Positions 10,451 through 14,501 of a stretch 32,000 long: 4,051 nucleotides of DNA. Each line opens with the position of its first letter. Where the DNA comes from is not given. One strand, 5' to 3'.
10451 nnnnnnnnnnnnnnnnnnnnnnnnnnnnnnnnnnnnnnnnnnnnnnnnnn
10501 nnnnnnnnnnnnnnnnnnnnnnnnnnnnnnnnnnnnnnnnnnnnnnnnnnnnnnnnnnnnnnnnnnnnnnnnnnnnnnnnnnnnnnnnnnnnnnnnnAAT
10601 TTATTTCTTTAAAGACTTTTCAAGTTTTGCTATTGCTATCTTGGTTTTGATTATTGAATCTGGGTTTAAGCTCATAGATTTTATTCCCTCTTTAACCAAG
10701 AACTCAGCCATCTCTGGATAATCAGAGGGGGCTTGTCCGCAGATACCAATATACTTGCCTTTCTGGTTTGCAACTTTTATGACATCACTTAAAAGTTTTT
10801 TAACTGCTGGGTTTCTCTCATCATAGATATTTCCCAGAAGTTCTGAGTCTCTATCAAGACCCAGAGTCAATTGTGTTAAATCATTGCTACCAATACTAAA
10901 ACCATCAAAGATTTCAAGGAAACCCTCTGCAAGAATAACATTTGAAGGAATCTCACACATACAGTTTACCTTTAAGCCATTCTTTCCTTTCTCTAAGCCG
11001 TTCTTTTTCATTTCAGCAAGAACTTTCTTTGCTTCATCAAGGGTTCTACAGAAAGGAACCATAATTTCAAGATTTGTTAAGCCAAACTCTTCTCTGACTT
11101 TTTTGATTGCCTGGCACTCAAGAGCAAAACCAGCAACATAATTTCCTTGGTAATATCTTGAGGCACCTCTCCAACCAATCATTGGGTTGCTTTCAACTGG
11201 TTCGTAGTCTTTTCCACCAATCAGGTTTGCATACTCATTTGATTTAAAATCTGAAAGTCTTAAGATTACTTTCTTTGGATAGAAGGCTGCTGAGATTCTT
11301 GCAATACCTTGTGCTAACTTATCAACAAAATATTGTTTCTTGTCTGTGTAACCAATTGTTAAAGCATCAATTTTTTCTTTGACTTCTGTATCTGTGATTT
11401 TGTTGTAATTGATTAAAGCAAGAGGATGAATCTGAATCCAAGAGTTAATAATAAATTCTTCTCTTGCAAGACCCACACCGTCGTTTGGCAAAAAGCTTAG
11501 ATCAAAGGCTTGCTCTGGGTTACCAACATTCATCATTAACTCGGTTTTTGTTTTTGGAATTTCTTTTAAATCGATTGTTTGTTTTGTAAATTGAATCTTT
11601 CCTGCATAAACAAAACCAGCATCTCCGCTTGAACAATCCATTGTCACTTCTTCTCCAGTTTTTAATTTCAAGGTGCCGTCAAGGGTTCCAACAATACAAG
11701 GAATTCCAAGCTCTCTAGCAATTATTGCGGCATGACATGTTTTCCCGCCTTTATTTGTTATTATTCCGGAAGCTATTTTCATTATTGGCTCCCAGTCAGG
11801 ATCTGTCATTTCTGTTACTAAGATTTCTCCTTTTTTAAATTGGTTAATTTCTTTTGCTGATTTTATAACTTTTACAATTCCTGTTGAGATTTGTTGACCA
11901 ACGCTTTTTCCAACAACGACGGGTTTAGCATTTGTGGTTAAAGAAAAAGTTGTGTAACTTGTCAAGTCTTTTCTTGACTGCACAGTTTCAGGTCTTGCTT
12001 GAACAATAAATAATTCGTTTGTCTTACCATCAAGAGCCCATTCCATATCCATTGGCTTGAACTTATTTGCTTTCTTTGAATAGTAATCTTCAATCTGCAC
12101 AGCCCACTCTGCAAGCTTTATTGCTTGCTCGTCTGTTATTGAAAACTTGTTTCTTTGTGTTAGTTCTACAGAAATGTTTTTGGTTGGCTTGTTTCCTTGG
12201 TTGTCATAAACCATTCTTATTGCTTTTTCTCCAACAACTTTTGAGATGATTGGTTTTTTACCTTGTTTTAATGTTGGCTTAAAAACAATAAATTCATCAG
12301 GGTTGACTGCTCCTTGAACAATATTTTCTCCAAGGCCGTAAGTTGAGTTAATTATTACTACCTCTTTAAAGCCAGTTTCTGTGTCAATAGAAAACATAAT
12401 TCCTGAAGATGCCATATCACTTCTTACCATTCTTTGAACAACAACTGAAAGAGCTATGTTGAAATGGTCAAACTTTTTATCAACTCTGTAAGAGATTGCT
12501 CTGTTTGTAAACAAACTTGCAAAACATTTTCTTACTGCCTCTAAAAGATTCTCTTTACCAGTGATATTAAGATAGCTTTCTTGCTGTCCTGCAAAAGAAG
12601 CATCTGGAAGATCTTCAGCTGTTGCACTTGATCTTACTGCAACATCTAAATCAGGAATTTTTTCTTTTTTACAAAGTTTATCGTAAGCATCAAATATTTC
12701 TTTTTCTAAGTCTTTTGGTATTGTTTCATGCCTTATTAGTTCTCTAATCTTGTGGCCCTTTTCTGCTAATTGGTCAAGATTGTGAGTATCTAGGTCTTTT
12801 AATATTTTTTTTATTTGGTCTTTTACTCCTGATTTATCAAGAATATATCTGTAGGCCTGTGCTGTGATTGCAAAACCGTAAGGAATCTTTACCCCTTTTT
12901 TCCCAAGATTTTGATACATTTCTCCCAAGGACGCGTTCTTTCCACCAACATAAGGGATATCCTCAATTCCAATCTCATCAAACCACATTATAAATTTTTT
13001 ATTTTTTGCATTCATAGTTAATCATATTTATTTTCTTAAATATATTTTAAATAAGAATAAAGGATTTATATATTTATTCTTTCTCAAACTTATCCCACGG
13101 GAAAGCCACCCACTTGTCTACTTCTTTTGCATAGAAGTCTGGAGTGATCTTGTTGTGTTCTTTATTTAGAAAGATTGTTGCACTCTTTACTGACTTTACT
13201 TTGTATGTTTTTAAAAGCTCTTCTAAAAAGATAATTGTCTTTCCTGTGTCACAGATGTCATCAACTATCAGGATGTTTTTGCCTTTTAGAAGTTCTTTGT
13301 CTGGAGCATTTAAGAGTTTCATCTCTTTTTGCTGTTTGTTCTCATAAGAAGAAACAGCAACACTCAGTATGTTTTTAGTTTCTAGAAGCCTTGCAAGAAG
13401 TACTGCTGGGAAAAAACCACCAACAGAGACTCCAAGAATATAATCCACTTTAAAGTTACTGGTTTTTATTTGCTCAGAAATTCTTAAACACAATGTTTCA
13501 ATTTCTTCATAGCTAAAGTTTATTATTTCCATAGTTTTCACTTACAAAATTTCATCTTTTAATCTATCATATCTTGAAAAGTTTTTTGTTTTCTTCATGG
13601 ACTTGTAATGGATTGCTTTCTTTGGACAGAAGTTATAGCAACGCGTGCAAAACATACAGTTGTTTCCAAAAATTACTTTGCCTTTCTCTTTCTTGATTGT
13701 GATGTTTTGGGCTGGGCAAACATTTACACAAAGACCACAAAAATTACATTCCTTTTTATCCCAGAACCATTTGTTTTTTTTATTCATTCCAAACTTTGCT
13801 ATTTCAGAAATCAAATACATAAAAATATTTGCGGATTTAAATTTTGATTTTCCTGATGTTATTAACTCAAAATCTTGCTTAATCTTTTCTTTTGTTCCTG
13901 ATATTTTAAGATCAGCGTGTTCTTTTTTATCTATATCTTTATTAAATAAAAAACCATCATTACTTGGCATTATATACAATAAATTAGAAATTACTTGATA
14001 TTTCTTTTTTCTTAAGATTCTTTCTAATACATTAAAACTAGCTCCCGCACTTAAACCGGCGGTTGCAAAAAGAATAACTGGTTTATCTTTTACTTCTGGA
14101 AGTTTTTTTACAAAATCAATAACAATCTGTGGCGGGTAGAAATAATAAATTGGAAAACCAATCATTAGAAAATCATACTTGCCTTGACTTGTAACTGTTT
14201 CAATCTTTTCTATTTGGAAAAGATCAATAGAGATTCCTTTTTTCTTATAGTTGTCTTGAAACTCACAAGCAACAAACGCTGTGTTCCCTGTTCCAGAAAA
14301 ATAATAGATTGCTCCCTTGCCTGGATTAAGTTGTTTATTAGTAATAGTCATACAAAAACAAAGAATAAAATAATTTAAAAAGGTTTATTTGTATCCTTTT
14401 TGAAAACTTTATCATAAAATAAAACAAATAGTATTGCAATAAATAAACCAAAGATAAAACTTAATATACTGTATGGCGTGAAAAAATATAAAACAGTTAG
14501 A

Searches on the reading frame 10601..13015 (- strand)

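Call 52: search_protein_families(library=pfam, proteins=[window:10601-13015:-], max_evalue=0.001)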
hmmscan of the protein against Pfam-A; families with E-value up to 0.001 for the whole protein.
window:10601-13015:- (804 aa): 3 families
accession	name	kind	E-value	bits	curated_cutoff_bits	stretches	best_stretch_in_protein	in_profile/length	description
PF01326.24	PPDK_N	-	1.3e-124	416.2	27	1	21-350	2-316/328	Pyruvate phosphate dikinase, AMP/ATP-binding domain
PF02896.24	PEP-utilizers_C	-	2e-63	214.8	22.8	1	487-799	16-292/293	PEP-utilising enzyme, PEP-binding domain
PF00391.29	PEP-utilizers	-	1.3e-27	95.6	23.1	1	393-464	1-72/72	PEP-utilising enzyme, mobile domain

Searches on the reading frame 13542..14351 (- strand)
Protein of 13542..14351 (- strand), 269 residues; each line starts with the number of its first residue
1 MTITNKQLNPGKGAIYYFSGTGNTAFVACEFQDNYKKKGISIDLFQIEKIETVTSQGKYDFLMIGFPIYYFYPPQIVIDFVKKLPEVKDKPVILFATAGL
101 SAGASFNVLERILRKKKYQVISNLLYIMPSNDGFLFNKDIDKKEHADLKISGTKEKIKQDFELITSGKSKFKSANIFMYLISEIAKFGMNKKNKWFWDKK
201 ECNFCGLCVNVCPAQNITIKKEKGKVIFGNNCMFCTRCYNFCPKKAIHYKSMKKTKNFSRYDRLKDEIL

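Call 52: search_protein_families(library=pfam, proteins=[window:13542-14351:-], max_evalue=0.001)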
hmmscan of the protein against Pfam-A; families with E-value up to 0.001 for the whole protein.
window:13542-14351:- (269 aa): 12 families
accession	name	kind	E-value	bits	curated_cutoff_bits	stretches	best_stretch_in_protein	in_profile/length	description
PF00037.32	Fer4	-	5.6e-10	39.1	21.1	1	197-217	3-23/24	4Fe-4S binding domain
PF13484.11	Fer4_16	-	3.7e-09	37.7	30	1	231-259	1-31/66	4Fe-4S double cluster binding domain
PF14697.11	Fer4_21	-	7.2e-09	36.1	35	1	189-217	28-57/59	4Fe-4S dicluster domain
PF13187.11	Fer4_9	-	1.8e-08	34.7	27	1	202-247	2-52/52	4Fe-4S dicluster domain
PF12838.12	Fer4_7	-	6.2e-08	33.4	27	1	202-246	2-52/52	4Fe-4S dicluster domain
PF13237.11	Fer4_10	-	2e-07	31.3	25.5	1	197-243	4-53/53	4Fe-4S dicluster domain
PF12724.12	Flavodoxin_5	-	2.7e-07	31.4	27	1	15-101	2-87/145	Flavodoxin domain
PF12682.12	Flavodoxin_4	-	3.5e-06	27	24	1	52-102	67-116/155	Flavodoxin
PF12641.12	Flavodoxin_3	-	9.2e-06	26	27.5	1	15-106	2-85/160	Flavodoxin domain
PF25160.1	LdpA_Fe-S-bd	-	1.5e-05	25.1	27.6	1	208-252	9-48/49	LdpA Fe-S cluster-binding domain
PF13746.11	Fer4_18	-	0.00015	22.4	27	1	194-244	53-97/114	4Fe-4S dicluster domain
PF12798.12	Fer4_3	-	0.00021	22.3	27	0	202-214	1-13/15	4Fe-4S binding domain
